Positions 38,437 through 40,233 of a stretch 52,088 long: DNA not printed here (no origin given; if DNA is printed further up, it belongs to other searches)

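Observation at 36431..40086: Permuted PGT / CapD(PglF, WbpM) architecture: PGT, then a soluble dehydratase-like domain, then a second PGT fused to the 4-TM domain that normally belongs to the dehydratase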

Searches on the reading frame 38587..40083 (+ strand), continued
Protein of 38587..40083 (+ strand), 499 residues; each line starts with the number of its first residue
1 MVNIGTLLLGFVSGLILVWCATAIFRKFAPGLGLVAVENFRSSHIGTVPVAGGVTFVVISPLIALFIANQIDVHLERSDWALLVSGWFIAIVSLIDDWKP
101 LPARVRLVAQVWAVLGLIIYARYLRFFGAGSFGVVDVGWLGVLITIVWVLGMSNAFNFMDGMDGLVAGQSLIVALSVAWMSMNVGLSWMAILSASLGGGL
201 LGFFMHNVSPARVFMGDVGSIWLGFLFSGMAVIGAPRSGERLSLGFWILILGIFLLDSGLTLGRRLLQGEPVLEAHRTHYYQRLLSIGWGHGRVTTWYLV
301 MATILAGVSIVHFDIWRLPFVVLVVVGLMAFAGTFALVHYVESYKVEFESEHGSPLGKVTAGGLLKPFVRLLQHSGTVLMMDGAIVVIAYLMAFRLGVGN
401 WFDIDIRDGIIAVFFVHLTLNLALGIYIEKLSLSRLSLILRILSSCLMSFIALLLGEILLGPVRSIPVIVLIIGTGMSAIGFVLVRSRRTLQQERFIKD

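Call 30: find_related_loci(query=A1, collection=genome_contigs, flank=8000)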
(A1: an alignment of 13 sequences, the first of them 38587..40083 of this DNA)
Query A1 (499 aa) in genome_contigs; peptide patterns used: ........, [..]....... (x = any residue, [..] = any of these).
600 stretches matched a pattern (row limit reached: there are more); 594 encode a relative of the query (tblastn E <= 1e-3); the best 80 are kept; 80 distinct loci.
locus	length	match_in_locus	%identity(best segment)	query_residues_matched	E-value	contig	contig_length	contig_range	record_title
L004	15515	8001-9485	68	1-489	0e+0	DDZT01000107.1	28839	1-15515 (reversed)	MAG TPA_asm: Anaerolineales bacterium UBA3001 UBA3001_contig_41728, whole genome shotgun sequence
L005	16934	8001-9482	68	2-489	0e+0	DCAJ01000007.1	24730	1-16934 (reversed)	MAG TPA_asm: Anaerolineales bacterium UBA1136 UBA1136_contig_29967, whole genome shotgun sequence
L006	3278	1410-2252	35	11-291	5e-42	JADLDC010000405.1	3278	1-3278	MAG: Acidobacteria bacterium isolate SJ253 c_000001785638, whole genome shotgun sequence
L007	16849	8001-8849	33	22-304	8e-39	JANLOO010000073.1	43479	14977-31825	MAG: Actinomycetota bacterium isolate OTE_38_metabat_94 OTE_38_k141_1053120, whole genome shotgun sequence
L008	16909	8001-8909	33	2-307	3e-37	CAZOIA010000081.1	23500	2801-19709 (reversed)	MAG TPA_asm: uncultured Planctomycetales bacterium isolate binchicken_co262_338 genome assembly, contig: NODE_2155_lengt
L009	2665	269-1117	32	22-304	6e-37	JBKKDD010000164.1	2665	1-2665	MAG: Miltoncostaeaceae bacterium isolate swi_bin.7 k127_12697543, whole genome shotgun sequence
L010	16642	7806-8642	36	37-310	2e-41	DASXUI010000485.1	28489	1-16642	MAG TPA_asm: Armatimonadota bacterium isolate SMAG_U4714 k141_235787, whole genome shotgun sequence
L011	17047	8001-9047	30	31-371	1e-34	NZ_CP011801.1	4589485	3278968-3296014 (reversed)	Nitrospira moscoviensis strain NSP M-1 chromosome, complete genome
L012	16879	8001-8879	34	11-303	4e-34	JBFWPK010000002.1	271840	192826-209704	MAG: Pyrinomonadaceae bacterium isolate CA_2019_TPBF_158 NODE_408_length_271840_cov_17.132566_TPBF, whole genome shotgun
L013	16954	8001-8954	28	8-326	4e-33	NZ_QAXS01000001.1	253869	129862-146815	Halanaerobium saccharolyticum strain WC1 Ga0213556_101, whole genome shotgun sequence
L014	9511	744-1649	35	6-312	2e-33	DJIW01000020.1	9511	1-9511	MAG TPA_asm: Competibacteraceae bacterium UBA6584 UBA6584_contig_1143, whole genome shotgun sequence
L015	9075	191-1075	34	38-338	2e-33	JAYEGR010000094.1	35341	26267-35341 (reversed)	MAG: Thermodesulfobacteriota bacterium isolate MAG241 MAG241_94, whole genome shotgun sequence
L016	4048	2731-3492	33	89-342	3e-33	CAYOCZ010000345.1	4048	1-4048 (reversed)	MAG TPA_asm: uncultured bacterium isolate binchicken_co332_72 genome assembly, contig: NODE_9322_length_4048_cov_10.3921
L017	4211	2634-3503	39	16-298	8e-33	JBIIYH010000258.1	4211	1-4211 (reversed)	MAG: Pirellulales bacterium isolate ME2005-09-19_3300034101_group2_bin164 Rohwer_bin1690_scaffold_34646_c1, whole genome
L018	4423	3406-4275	37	16-298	4e-33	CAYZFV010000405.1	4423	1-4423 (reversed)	MAG TPA_asm: uncultured Candidatus Kuenenia sp. isolate SRP067234_co1_263 genome assembly, contig: k99_790665, whole gen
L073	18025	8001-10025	37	96-288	9e-23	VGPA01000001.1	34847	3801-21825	MAG: Chloroflexi bacterium isolate K_Offshore_80m_m2_157 K_Offshore_80m_m2_157_Ga0194132_10002438, whole genome shotgun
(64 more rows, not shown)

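Call 52: predict_structure(alignment_id=A4)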
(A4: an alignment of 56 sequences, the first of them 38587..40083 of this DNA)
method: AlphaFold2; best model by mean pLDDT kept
length: 499 residues; sequences in the alignment: 56
mean_pLDDT: 86.1   pTM: 0.82
mean pLDDT of the five models: 86.1, 82.4, 81.7, 81.2, 81.1
residues with pLDDT >= 90: 258; 70-90: 160; 50-70: 77; < 50: 4
segments of 3 or more residues with pLDDT < 50: none
pLDDT, mean of each block of 10 residues (from residue 1): 96 99 97 87 82 98 98 98 98 97 96 98 87 85 97 91 94 98 97 99 94 96 98 91 90 91 90 86 91 93 94 85 81 86 88 82 64 73 81 72 60 66 61 59 70 64 63 81 83 84
secondary structure, 60 per line:
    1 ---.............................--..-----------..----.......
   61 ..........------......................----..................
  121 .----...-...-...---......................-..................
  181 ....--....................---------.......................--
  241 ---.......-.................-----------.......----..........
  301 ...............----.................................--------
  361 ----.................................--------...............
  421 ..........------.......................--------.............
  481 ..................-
elements in order: H4-32 H54-70 H77-98 H103-121 E126-128 E134-136 H140-161 H163-184 H187-206 H216-238 H244-250 H252-268 H280-286 H291-315 H320-352 H365-397 H406-430 H437-459 H468-498

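Call 59: fold_search(model_id=the predicted structure, library=pdb)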
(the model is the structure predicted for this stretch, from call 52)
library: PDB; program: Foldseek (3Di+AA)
matches with E <= 10: 232; with E <= 0.001: 37
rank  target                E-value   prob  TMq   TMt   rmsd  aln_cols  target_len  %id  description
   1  9zno_A                6.1e-10  1.00  0.52  0.77   3.7       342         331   20  Cryo-EM structure of Hydrogenivirga sp. MraY in complex with APPB (released 2026-02-04)
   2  6oyh_D                1.6e-09  1.00  0.52  0.76   4.2       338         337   19  Crystal structure of MraY bound to carbacaprazamycin (released 2019-07-10)
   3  6oz6_A                2.3e-09  1.00  0.51  0.74   3.7       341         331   19  Crystal structure of MraY bound to 3'-hydroxymureidomycin A (released 2019-07-10)
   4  9b70_A                2.6e-09  1.00  0.51  0.73   4.4       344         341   20  Cryo-EM structure of MraY in complex with analogue 2 (released 2024-06-26)
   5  6oz6_B                2.7e-09  1.00  0.50  0.75   3.7       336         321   20  Crystal structure of MraY bound to 3'-hydroxymureidomycin A (released 2019-07-10)
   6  6oyh_A                5.3e-09  1.00  0.52  0.78   3.4       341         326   19  Crystal structure of MraY bound to carbacaprazamycin (released 2019-07-10)
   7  6oyz_A                5.8e-09  1.00  0.52  0.81   3.0       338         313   19  Crystal structure of MraY bound to capuramycin (released 2019-07-10)
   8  8cxr_C                7.1e-09  1.00  0.52  0.79   3.0       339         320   18  Crystal structure of MraY bound to a sphaerimicin analogue (released 2023-03-29)
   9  8cxr_A                1.3e-08  1.00  0.52  0.81   3.3       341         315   18  Crystal structure of MraY bound to a sphaerimicin analogue (released 2023-03-29)
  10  6oyh_B                1.6e-08  1.00  0.52  0.76   3.5       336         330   19  Crystal structure of MraY bound to carbacaprazamycin (released 2019-07-10)
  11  8cxr_D                1.7e-08  1.00  0.49  0.79   3.0       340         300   18  Crystal structure of MraY bound to a sphaerimicin analogue (released 2023-03-29)
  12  6oz6_C                1.8e-08  1.00  0.51  0.78   3.7       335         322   18  Crystal structure of MraY bound to 3'-hydroxymureidomycin A (released 2019-07-10)
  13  5ckr                  1.8e-08  1.00  0.51  0.74   4.1       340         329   19  Crystal Structure of MraY in complex with Muraymycin D2 (released 2016-03-02)
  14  6oyz_C                2.7e-08  1.00  0.51  0.81   3.0       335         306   19  Crystal structure of MraY bound to capuramycin (released 2019-07-10)
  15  5jnq                  2.8e-08  1.00  0.50  0.79   4.4       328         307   21  MraY tunicamycin complex (released 2017-01-11)
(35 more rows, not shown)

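Call 63: find_encoding_contigs(protein=P0035, flank=8000, max_places=2)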
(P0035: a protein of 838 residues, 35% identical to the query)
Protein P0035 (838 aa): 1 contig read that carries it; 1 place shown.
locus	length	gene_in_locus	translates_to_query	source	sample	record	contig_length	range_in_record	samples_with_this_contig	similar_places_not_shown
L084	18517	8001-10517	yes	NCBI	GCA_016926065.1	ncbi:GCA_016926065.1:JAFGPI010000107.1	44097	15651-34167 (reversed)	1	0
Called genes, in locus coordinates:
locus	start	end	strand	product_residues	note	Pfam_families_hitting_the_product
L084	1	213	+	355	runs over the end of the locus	PF00154:RecA_N, PF06745:ATPase (faint), PF08423:Rad51, PF27531:MT3502_N (faint), PF21096:RecA_C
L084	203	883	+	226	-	PF21982:RecX_HTH1 (faint), PF02631:RecX_HTH2, PF21981:RecX_HTH3 (weak)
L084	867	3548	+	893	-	PF01411:tRNA-synt_2c, PF07973:tRNA_SAD, PF02272:DHHA1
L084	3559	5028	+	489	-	PF02563:Poly_export, PF10531:SLBB (weak), PF22461:SLBB_2, PF10531:SLBB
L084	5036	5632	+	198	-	PF13580:SIS_2, PF01380:SIS (faint)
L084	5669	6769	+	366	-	PF13692:Glyco_trans_1_4, PF13524:Glyco_trans_1_2, PF00534:Glycos_transf_1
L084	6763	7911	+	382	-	PF13477:Glyco_trans_4_2, PF13439:Glyco_transf_4, PF13579:Glyco_trans_4_4, PF13524:Glyco_trans_1_2 (faint), PF20706:GT4-conflict (weak), PF00534:Glycos_transf_1, PF13692:Glyco_trans_1_4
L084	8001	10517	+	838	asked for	PF00953:Glycos_transf_4, PF13727:CoA_binding_3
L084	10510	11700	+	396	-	PF04932:Wzy_C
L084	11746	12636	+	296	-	PF01040:UbiA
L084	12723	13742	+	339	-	PF04015:DUF362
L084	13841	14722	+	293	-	PF00288:GHMP_kinases_N, PF08544:GHMP_kinases_C (weak)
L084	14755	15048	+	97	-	PF04026:SpoVG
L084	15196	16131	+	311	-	PF13793:Pribosyltran_N, PF00156:Pribosyltran, PF14572:Pribosyl_synth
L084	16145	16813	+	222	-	PF01386:Ribosomal_L25p, PF14693:Ribosomal_TL5_C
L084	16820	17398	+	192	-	PF01195:Pept_tRNA_hydro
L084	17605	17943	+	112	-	PF01250:Ribosomal_S6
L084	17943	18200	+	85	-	PF01084:Ribosomal_S18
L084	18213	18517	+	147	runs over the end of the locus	PF01281:Ribosomal_L9_N, PF03948:Ribosomal_L9_C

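Call 77: find_encoding_contigs(protein=P0021, flank=6000, max_places=2)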
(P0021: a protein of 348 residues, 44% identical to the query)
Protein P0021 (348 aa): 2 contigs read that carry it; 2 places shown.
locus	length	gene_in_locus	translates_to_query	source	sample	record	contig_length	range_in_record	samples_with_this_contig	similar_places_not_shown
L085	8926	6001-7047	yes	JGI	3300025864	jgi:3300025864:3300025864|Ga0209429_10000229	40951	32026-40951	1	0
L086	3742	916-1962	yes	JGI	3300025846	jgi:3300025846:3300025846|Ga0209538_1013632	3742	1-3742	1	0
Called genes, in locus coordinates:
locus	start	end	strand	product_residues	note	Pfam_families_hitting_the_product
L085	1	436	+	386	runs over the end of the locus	PF01041:DegT_DnrJ_EryC1, PF01212:Beta_elim_lyase (weak)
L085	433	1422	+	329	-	-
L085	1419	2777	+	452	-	-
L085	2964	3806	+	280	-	PF16861:Carbam_trans_C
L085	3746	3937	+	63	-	-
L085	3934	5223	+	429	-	PF13439:Glyco_transf_4, PF13579:Glyco_trans_4_4, PF00534:Glycos_transf_1, PF13692:Glyco_trans_1_4, PF13524:Glyco_trans_1_2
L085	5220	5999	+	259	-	PF01073:3Beta_HSD, PF01370:Epimerase, PF02719:Polysacc_synt_2, PF04321:RmlD_sub_bind, PF05368:NmrA, PF16363:GDP_Man_Dehyd, PF13460:NAD_binding_10, PF07993:NAD_binding_4 (weak)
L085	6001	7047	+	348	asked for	PF00953:Glycos_transf_4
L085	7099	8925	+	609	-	?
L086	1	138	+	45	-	?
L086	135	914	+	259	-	PF01073:3Beta_HSD, PF01370:Epimerase, PF02719:Polysacc_synt_2, PF04321:RmlD_sub_bind, PF05368:NmrA, PF16363:GDP_Man_Dehyd, PF13460:NAD_binding_10, PF07993:NAD_binding_4 (weak)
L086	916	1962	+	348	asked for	PF00953:Glycos_transf_4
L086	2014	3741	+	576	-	?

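Call 78: search_protein_families(library=pfam, proteins=[L085:7099-8925:+, L085:5220-5996:+], max_evalue=0.01)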
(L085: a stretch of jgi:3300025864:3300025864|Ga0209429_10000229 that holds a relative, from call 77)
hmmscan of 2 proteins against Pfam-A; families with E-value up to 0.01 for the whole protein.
L085:7099-8925:+ (609 aa): 11 families
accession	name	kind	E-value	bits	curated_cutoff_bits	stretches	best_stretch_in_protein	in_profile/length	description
PF02719.21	Polysacc_synt_2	-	1.3e-119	399.1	20.2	1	300-582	1-290/293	Polysaccharide biosynthesis protein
PF01370.27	Epimerase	-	3.2e-26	92.6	20.9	1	300-520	1-238/240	NAD dependent epimerase/dehydratase family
PF16363.11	GDP_Man_Dehyd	-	1.3e-15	58.1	27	1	301-426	1-131/332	GDP-mannose 4,6 dehydratase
PF04321.23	RmlD_sub_bind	-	7.3e-13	48.7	27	1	299-469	2-156/287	RmlD substrate binding domain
PF13727.12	CoA_binding_3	-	1e-10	42.4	25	1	78-255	17-175/175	CoA-binding domain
PF01073.25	3Beta_HSD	-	1.8e-10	40.7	22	1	302-430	2-122/280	3-beta hydroxysteroid dehydrogenase/isomerase family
PF08659.16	KR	-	9e-07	29.4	22.6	1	298-423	1-135/180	KR domain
PF07993.18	NAD_binding_4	-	1.5e-06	28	20.1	1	302-431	1-143/258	Male sterility protein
PF13460.12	NAD_binding_10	-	1e-05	25.9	27.2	1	304-430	1-104/184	NAD(P)H-binding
PF00106.31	adh_short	-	0.00075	19.5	26.6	1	299-371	2-70/195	short chain dehydrogenase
PF01488.26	Shikimate_DH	-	0.002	18.6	24.3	0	157-179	12-34/138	Shikimate / quinate 5-dehydrogenase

L085:5220-5996:+ (259 aa): 8 families
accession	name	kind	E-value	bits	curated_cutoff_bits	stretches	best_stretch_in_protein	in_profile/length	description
PF01370.27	Epimerase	-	4.3e-27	95.5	20.9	1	10-162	3-162/240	NAD dependent epimerase/dehydratase family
PF16363.11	GDP_Man_Dehyd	-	7.8e-22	78.6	27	1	11-162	3-173/332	GDP-mannose 4,6 dehydratase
PF01073.25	3Beta_HSD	-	3e-20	72.9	22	1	10-156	2-160/280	3-beta hydroxysteroid dehydrogenase/isomerase family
PF13460.12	NAD_binding_10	-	1.8e-16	61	27.2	1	12-152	1-130/184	NAD(P)H-binding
PF04321.23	RmlD_sub_bind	-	3.2e-15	56.4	27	1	8-157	3-140/287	RmlD substrate binding domain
PF02719.21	Polysacc_synt_2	-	1.8e-12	47.5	20.2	1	8-118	1-128/293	Polysaccharide biosynthesis protein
PF05368.20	NmrA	-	1.7e-10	41.4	27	1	7-118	4-107/298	NmrA-like family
PF07993.18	NAD_binding_4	-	1.4e-09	38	20.1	1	63-155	85-190/258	Male sterility protein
